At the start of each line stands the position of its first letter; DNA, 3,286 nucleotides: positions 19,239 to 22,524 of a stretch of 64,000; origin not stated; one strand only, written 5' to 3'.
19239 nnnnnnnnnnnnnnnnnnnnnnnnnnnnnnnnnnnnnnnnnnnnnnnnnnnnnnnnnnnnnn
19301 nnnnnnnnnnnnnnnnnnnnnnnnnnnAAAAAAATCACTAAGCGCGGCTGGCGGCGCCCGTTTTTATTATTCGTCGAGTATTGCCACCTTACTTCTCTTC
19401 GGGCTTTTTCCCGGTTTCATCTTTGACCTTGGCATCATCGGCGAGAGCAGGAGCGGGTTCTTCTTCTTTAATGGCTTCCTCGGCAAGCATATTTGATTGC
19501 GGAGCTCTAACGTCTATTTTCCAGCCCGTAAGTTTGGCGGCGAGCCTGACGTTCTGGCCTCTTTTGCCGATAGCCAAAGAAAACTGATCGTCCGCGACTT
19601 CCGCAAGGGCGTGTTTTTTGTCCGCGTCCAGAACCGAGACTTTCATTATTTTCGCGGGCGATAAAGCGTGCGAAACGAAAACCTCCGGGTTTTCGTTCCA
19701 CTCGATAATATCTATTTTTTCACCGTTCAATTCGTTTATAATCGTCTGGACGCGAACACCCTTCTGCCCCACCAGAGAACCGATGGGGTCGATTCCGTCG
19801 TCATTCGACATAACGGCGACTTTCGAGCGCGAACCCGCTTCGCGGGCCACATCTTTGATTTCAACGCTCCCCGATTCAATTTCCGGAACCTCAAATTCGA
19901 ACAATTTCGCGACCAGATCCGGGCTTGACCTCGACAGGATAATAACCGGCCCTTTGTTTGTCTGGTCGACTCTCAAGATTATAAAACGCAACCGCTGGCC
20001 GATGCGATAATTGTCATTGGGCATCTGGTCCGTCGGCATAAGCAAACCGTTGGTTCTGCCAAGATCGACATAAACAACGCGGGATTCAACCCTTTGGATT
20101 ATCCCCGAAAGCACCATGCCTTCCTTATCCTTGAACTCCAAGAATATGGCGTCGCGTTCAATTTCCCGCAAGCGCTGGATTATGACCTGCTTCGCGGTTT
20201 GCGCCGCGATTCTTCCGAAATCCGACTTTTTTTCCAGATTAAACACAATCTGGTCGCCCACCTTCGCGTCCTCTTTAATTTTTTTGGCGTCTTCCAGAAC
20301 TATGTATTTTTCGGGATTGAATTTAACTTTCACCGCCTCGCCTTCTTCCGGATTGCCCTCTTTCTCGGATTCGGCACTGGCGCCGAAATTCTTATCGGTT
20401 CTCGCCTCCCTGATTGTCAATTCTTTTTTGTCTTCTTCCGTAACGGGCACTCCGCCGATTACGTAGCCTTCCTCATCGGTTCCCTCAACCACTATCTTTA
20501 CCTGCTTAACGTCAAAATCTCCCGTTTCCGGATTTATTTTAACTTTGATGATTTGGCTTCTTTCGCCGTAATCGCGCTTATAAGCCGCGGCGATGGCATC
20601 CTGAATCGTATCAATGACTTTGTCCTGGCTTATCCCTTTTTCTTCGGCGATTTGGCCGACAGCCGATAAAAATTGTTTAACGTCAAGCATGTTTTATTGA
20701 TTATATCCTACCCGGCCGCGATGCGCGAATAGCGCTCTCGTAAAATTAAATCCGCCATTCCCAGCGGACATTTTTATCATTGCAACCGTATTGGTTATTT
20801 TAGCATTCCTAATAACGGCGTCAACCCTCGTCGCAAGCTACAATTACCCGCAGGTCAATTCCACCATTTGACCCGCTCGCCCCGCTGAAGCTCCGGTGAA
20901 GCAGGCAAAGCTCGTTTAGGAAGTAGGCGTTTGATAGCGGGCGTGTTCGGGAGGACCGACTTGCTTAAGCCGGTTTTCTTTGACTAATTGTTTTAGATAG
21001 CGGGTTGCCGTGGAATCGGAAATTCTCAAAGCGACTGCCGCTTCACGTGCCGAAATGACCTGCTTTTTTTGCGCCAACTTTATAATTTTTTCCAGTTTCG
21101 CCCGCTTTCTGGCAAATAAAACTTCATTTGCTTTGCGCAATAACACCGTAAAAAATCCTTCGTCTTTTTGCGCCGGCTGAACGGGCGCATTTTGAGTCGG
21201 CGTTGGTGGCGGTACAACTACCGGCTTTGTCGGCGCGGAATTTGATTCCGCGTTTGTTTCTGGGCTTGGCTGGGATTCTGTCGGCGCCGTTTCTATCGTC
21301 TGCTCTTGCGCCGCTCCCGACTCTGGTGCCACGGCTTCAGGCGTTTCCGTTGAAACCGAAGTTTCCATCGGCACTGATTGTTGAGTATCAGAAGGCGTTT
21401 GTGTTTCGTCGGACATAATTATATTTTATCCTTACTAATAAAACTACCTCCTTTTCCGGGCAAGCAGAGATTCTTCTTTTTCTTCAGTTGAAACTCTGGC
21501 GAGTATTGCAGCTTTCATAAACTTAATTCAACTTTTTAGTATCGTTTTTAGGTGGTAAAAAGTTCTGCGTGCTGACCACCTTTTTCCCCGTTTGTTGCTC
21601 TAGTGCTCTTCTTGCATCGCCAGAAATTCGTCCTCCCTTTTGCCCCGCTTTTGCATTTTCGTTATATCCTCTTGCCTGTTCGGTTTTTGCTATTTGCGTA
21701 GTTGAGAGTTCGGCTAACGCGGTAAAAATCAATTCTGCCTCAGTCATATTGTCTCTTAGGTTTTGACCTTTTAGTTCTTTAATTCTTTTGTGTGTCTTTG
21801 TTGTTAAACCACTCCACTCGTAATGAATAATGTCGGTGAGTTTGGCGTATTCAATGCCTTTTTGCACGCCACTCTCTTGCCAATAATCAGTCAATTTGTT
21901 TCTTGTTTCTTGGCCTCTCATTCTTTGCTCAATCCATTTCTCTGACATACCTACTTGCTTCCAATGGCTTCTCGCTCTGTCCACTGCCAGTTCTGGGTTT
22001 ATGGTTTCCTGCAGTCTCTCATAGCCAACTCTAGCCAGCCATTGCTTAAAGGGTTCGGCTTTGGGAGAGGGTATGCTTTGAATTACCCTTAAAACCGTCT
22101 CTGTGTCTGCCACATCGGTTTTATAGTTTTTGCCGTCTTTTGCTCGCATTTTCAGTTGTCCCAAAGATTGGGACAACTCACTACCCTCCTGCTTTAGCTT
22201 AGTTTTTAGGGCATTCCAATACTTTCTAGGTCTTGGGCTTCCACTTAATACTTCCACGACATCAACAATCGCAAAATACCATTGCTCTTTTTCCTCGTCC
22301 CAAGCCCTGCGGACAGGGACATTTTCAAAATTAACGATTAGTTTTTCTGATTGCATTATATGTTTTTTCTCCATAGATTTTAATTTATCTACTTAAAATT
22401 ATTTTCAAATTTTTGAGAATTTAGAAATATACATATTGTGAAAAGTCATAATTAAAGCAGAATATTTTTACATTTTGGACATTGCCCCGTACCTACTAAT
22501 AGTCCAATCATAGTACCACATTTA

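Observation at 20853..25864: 5-kb restriction-modification operon bracketed exactly by perfect 25-bp inverted repeats (candidate mobile or invertible defence cassette)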

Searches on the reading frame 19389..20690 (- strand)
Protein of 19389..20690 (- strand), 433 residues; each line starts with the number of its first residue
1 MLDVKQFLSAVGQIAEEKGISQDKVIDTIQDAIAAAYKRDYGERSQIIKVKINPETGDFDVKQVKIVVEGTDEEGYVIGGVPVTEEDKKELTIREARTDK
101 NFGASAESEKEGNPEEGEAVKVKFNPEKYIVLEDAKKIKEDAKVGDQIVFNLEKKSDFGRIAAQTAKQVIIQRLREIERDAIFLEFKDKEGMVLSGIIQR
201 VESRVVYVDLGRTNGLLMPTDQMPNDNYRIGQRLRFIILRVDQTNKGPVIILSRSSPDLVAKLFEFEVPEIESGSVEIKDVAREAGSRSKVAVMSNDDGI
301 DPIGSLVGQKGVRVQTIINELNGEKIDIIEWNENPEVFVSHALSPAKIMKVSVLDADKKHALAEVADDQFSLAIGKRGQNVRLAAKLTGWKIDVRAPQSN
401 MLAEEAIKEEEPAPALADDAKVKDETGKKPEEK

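Call 5: search_protein_families(library=pfam, proteins=[window:19389-20690:-], max_evalue=0.01)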
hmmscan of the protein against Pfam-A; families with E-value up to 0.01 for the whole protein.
window:19389-20690:- (433 aa): 5 families
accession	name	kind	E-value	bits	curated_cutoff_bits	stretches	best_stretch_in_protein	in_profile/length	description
PF08529.16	NusA_N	-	2e-32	112.4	23.8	2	7-101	2-83/119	NusA N-terminal domain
PF13184.12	KH_5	-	1.8e-28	98.9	27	1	285-352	1-68/69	NusA-like KH domain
PF00575.29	S1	-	9.6e-08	32.7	22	1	187-249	1-70/74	S1 RNA binding domain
PF23095.1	KH_NusA_C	-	1.2e-05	25.7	34.2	1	366-413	6-52/59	Transcription termination/antitermination protein NusA, KH domain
PF00013.35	KH_1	-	0.00012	22.1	21.5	0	303-335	11-41/66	KH domain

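Call 8: find_encoding_contigs(protein=window:19389-20690:-, flank=10000, max_places=10)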
Protein window:19389-20690:- (433 aa): 2 contigs read that carry it; 1 place shown.
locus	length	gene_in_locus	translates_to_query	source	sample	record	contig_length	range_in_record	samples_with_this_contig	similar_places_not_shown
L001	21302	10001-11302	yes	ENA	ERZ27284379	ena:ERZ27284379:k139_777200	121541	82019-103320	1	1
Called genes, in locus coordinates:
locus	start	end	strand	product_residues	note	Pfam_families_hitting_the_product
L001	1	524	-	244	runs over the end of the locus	-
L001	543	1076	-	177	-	PF03703:bPH_2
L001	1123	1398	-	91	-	-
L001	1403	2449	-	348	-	PF05496:RuvB_N, PF06068:TIP49 (faint), PF00004:AAA, PF07728:AAA_5 (weak), PF17864:AAA_lid_4, PF05491:WHD_RuvB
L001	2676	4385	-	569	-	PF05157:MshEN (weak), PF00437:T2SSE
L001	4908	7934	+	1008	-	PF02384:N6_Mtase, PF20473:MmeI_Mtase (weak), PF07669:Eco57I, PF18135:Type_ISP_C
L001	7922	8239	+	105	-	-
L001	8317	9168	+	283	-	PF02498:Bro-N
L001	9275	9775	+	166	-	PF13412:HTH_24 (weak)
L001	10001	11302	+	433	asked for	PF08529:NusA_N, PF00575:S1 (weak), PF13184:KH_NusA_1st, PF26594:KH_NusA_2nd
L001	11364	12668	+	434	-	PF05697:Trigger_N, PF00254:FKBP_C, PF05698:Trigger_C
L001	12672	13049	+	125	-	-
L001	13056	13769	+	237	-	PF13098:Thioredoxin_2 (faint), PF13462:Thioredoxin_4, PF01323:DSBA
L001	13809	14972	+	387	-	PF00266:Aminotran_5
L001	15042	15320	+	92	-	-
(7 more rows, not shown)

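Call 18: find_homologous_proteins(query=window:19389-20690:-, max_evalue=1e-40)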
Query window:19389-20690:- (433 aa): 7999 proteins with E <= 1e-40 among 8000 candidates; the best 120 are listed.
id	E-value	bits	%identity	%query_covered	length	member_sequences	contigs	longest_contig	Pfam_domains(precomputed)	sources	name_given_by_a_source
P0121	7.1e-271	916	100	100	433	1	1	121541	PF13184.13,PF26594.2,PF00575.30,PF08529.17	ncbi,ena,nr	ncbi:MAG: N utilization substance protein A [Parcubacteria group bacterium Licking1014_17]|nr:MAG: N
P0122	8.6e-175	600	66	99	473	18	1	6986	PF13184.13,PF26594.2,PF00575.30,PF08529.17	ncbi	-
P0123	1.8e-174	599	68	95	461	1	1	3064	PF13184.13,PF26594.2,PF00575.30,PF08529.17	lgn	-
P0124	9.3e-174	596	67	100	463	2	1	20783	PF13184.13,PF26594.2,PF00575.30,PF08529.17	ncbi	-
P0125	1.0e-173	596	69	93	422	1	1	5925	PF13184.13,PF26594.2,PF00575.30,PF08529.17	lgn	-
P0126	5.7e-173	594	68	95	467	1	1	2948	PF13184.13,PF26594.2,PF00575.30,PF08529.17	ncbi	-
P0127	1.1e-172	593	68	95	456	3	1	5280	PF13184.13,PF26594.2,PF00575.30,PF08529.17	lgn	-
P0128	1.4e-172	592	67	95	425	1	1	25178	PF13184.13,PF26594.2,PF00575.30,PF08529.17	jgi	-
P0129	2.1e-172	592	68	95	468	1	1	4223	PF13184.13,PF26594.2,PF00575.30,PF08529.17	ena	-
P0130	2.2e-172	592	67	95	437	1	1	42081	PF13184.13,PF26594.2,PF00575.30,PF08529.17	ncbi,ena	-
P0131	7.7e-172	590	65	100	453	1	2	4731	PF13184.13,PF26594.2,PF00575.30,PF08529.17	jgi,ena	-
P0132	2.1e-171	589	67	95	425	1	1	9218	PF13184.13,PF26594.2,PF00575.30,PF08529.17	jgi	jgi:N utilization substance protein A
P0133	2.9e-171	588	66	97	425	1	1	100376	PF13184.13,PF26594.2,PF00575.30,PF08529.17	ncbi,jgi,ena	ncbi:MAG: transcription termination factor NusA [Minisyncoccia bacterium]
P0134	3.5e-171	588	67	95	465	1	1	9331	PF13184.13,PF26594.2,PF00575.30,PF08529.17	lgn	-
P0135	1.2e-170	586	67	94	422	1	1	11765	PF13184.13,PF26594.2,PF00575.30,PF08529.17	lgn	-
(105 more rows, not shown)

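Call 42: find_encoding_contigs(protein=P0130, flank=8000, max_places=2)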
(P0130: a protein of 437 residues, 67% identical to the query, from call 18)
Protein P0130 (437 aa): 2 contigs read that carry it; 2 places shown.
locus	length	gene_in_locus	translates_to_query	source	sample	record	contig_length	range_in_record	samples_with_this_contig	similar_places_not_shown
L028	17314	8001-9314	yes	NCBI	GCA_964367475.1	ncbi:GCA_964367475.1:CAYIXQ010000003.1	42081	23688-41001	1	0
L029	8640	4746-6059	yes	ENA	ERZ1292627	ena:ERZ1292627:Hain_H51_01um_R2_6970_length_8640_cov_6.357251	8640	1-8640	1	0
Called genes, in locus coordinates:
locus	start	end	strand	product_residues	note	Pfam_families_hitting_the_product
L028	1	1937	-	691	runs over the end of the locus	PF00912:Transgly, PF00905:Transpeptidase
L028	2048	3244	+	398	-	PF00579:tRNA-synt_1b, PF22421:SYY_C-terminal, PF01479:S4 (faint)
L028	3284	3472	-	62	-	-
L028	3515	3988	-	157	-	PF02075:RuvC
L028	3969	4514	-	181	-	PF20772:TACO1_YebC_N, PF01709:Transcrip_reg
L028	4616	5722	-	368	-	PF13173:AAA_14 (faint), PF06068:TIP49 (faint), PF05496:RuvB_N, PF00004:AAA, PF07728:AAA_5 (weak), PF17864:AAA_lid_4, PF05491:WHD_RuvB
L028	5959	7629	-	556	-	PF05157:MshEN (weak), PF00437:T2SSE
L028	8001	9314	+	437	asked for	PF08529:NusA_N, PF00575:S1, PF13184:KH_NusA_1st, PF26594:KH_NusA_2nd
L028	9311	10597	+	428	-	PF05697:Trigger_N, PF00254:FKBP_C, PF05698:Trigger_C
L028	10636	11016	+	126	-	PF07681:DoxX (weak)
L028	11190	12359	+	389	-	PF00266:Aminotran_5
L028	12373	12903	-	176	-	-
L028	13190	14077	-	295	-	PF00188:CAP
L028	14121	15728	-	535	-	PF00135:COesterase, PF20434:BD-FAE (faint), PF07859:Abhydrolase_3 (faint)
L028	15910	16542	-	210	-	-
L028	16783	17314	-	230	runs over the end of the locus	-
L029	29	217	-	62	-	-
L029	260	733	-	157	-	PF02075:RuvC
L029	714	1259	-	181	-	PF20772:TACO1_YebC_N, PF01709:Transcrip_reg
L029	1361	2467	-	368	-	PF13173:AAA_14 (faint), PF06068:TIP49 (faint), PF05496:RuvB_N, PF00004:AAA, PF07728:AAA_5 (weak), PF17864:AAA_lid_4, PF05491:WHD_RuvB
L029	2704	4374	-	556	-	PF05157:MshEN (weak), PF00437:T2SSE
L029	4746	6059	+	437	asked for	PF08529:NusA_N, PF00575:S1, PF13184:KH_NusA_1st, PF26594:KH_NusA_2nd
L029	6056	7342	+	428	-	PF05697:Trigger_N, PF00254:FKBP_C, PF05698:Trigger_C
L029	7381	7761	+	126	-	PF07681:DoxX (weak)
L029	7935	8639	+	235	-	?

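Call 43: find_encoding_contigs(protein=P0133, flank=8000, max_places=2)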
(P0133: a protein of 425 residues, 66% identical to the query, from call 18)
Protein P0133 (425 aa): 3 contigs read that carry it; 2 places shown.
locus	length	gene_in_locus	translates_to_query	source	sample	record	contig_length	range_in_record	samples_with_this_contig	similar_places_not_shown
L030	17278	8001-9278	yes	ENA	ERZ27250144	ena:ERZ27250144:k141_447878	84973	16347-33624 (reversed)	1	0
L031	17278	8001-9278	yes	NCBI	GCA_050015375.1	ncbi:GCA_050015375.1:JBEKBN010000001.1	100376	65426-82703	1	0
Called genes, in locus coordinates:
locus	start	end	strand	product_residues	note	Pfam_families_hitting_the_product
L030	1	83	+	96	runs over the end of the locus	-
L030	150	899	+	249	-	-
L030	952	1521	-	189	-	-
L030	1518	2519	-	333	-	PF06068:TIP49 (weak), PF05496:RuvB_N, PF00004:AAA, PF07728:AAA_5 (weak), PF17864:AAA_lid_4, PF05491:WHD_RuvB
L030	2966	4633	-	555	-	PF05157:MshEN (weak), PF00437:T2SSE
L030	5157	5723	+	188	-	PF00565:SNase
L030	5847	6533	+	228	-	PF01936:NYN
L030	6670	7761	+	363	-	PF03703:bPH_2, PF24649:DUF7642 (faint), PF03703:bPH_2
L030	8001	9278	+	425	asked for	PF08529:NusA_N, PF00575:S1 (weak), PF13184:KH_NusA_1st, PF26594:KH_NusA_2nd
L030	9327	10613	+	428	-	PF05697:Trigger_N, PF00254:FKBP_C, PF05698:Trigger_C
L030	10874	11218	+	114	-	PF07681:DoxX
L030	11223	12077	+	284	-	PF13462:Thioredoxin_4, PF01323:DSBA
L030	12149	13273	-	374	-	-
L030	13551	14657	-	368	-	PF09587:PGA_cap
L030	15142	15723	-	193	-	-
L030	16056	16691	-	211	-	-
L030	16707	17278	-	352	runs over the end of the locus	-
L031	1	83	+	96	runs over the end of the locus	-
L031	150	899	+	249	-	-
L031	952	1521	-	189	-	-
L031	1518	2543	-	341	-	PF06068:TIP49 (weak), PF05496:RuvB_N, PF00004:AAA, PF07728:AAA_5 (weak), PF17864:AAA_lid_4, PF05491:WHD_RuvB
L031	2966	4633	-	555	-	PF05157:MshEN (weak), PF00437:T2SSE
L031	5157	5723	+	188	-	PF00565:SNase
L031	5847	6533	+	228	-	PF01936:NYN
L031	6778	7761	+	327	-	PF03703:bPH_2, PF24649:DUF7642 (faint), PF03703:bPH_2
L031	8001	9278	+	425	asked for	PF08529:NusA_N, PF00575:S1 (weak), PF13184:KH_NusA_1st, PF26594:KH_NusA_2nd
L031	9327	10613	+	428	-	PF05697:Trigger_N, PF00254:FKBP_C, PF05698:Trigger_C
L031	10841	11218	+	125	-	PF07681:DoxX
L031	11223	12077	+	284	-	PF13462:Thioredoxin_4, PF01323:DSBA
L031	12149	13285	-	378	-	-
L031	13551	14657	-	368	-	PF09587:PGA_cap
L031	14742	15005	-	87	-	PF01541:GIY-YIG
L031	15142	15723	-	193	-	-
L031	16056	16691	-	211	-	-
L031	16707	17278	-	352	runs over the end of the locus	-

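Call 44: find_encoding_contigs(protein=P0124, flank=8000, max_places=2)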
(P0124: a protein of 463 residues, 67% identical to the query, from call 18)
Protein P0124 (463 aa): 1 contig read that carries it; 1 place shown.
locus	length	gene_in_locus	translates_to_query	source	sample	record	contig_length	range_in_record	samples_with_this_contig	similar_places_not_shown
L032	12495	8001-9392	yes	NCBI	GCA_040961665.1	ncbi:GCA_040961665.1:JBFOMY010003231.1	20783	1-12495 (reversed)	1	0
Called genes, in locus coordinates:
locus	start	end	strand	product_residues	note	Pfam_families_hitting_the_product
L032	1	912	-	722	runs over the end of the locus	PF00912:Transgly, PF00905:Transpeptidase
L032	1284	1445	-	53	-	-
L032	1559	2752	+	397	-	PF00579:tRNA-synt_1b, PF22421:SYY_C-terminal (weak), PF01479:S4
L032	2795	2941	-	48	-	-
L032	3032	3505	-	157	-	PF02075:RuvC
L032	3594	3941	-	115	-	PF01709:Transcrip_reg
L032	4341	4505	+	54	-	-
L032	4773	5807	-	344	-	PF06068:TIP49 (faint), PF05496:RuvB_N, PF00004:AAA, PF07728:AAA_5 (weak), PF17864:AAA_lid_4, PF05491:WHD_RuvB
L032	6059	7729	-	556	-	PF05157:MshEN, PF00437:T2SSE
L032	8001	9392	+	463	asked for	PF08529:NusA_N, PF00575:S1 (weak), PF13184:KH_NusA_1st, PF26594:KH_NusA_2nd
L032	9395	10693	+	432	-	PF05697:Trigger_N, PF00254:FKBP_C, PF05698:Trigger_C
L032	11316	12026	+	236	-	PF13098:Thioredoxin_2 (weak), PF13462:Thioredoxin_4, PF01323:DSBA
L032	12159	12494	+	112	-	?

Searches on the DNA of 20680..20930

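Call 39: search_rna_families(source=window, start=20680, end=20930, threshold=evalue, max_evalue=5)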
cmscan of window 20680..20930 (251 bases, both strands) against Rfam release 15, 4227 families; matches with E-value up to 5: 0.
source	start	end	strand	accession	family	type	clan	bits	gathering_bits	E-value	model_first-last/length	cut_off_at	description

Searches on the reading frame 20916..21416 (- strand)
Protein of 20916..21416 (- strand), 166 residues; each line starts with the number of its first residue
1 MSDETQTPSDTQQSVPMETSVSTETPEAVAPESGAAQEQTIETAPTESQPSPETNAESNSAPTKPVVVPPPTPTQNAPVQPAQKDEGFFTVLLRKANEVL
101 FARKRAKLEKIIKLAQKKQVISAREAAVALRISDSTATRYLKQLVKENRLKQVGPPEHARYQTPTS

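Call 5: search_protein_families(library=pfam, proteins=[window:20916-21416:-], max_evalue=0.01)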
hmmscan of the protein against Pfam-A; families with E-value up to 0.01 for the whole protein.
window:20916-21416:- (166 aa): 3 families
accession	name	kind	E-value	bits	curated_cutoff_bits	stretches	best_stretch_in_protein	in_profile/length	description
PF13412.12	HTH_24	-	2.8e-05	24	21.9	1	109-148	6-45/48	Winged helix-turn-helix DNA-binding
PF13384.12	HTH_23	-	0.00082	19.6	24.6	1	103-146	3-43/50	Homeodomain-like domain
PF12802.13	MarR_2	-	0.0079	16.8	27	0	119-160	20-60/61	MarR family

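Call 47: search_protein_families(library=ncbifam, proteins=[window:20916-21416:-], max_evalue=0.01)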
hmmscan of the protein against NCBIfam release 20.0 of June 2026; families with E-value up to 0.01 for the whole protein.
window:20916-21416:- (166 aa): 1 family
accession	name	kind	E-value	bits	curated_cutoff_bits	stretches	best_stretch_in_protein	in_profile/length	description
NF053609.1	Sul12a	equivalog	0.0081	16.3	150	0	107-146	6-45/103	Sul12a family chromatin-organizing protein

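Call 48: search_protein_families(library=padloc, proteins=[window:20916-21416:-], max_evalue=0.01)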
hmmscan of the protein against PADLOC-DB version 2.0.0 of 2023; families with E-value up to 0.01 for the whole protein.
window:20916-21416:- (166 aa): 4 families
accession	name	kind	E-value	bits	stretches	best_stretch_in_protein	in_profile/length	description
PDLC03963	SoFic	-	0.00011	19.7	1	98-153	287-340/361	-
PDLC04133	mad1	-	0.0038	15.5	1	117-144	2-29/60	mads_1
PDLC05078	PDC-S72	-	0.0041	14.2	1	94-162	304-372/377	-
PDLC02271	AbiEi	-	0.0074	13.5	1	101-154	6-57/263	AbiEi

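Call 49: search_protein_families(library=phrogs, proteins=[window:20916-21416:-], max_evalue=0.01)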
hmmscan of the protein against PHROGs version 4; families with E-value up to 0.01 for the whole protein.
window:20916-21416:- (166 aa): 3 families
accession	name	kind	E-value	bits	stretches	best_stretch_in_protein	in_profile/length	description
phrog_12156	-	DNA, RNA and nucleotide metabolism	0.00043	20.1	1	109-161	426-478/485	DNA helicase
phrog_22063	-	unknown function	0.0015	19.3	1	5-111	7-105/263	-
phrog_5978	-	unknown function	0.0055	16.8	1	95-153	287-344/364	-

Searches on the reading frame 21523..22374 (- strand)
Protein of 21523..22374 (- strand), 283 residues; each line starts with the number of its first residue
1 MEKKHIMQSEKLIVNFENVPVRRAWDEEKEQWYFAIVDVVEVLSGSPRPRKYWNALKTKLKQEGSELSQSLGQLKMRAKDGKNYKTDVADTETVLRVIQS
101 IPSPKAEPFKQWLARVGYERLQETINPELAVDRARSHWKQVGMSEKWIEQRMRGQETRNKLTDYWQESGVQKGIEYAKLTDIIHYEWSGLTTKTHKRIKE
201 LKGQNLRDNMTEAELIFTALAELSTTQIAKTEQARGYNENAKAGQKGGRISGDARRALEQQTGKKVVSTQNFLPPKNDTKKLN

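Call 5: search_protein_families(library=pfam, proteins=[window:21523-22374:-], max_evalue=0.01)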
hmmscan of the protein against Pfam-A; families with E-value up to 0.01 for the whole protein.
window:21523-22374:- (283 aa): 1 family
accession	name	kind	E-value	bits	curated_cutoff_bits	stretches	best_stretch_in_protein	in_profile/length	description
PF02498.22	Bro-N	-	7.9e-11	42.9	25.6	1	21-114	2-91/96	BRO family, N-terminal domain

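Call 47: search_protein_families(library=ncbifam, proteins=[window:21523-22374:-], max_evalue=0.01)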
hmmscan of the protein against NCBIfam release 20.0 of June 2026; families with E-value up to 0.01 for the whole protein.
window:21523-22374:- (283 aa): 1 family
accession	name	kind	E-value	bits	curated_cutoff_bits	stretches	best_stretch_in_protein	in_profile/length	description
NF008573.0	PRK11525.1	equivalog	0.0022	17.4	242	1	127-242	121-235/288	DNA damage-inducible protein D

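Call 48: search_protein_families(library=padloc, proteins=[window:21523-22374:-], max_evalue=0.01)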
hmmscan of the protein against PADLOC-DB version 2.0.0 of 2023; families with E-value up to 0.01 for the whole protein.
window:21523-22374:- (283 aa): 3 families
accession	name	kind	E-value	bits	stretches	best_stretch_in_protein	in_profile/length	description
PDLC04920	PDC-S13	-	1.2e-122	406.7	1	7-280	1-274/286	-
PDLC04841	PDC-S04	-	1.3e-26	91.9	1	7-114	1-111/292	-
PDLC04874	PDC-S05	-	0.00036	18.1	1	72-123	65-116/165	-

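Call 49: search_protein_families(library=phrogs, proteins=[window:21523-22374:-], max_evalue=0.01)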
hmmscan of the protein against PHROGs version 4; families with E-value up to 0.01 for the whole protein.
window:21523-22374:- (283 aa): 3 families
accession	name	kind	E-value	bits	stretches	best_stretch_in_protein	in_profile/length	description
phrog_15286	-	unknown function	2.5e-98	329.5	1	11-272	5-266/274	-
phrog_28094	-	unknown function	2.4e-13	51.1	1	215-272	1-58/66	-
phrog_5060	-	transcription regulation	0.00099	20.2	1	7-204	3-197/224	anti-repressor Ant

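Call 71: search_solved_structures(query=window:21523-22374:-, max_evalue=0.1)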
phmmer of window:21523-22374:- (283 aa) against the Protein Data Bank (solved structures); distinct sequences matched with E-value up to 0.1: 0.
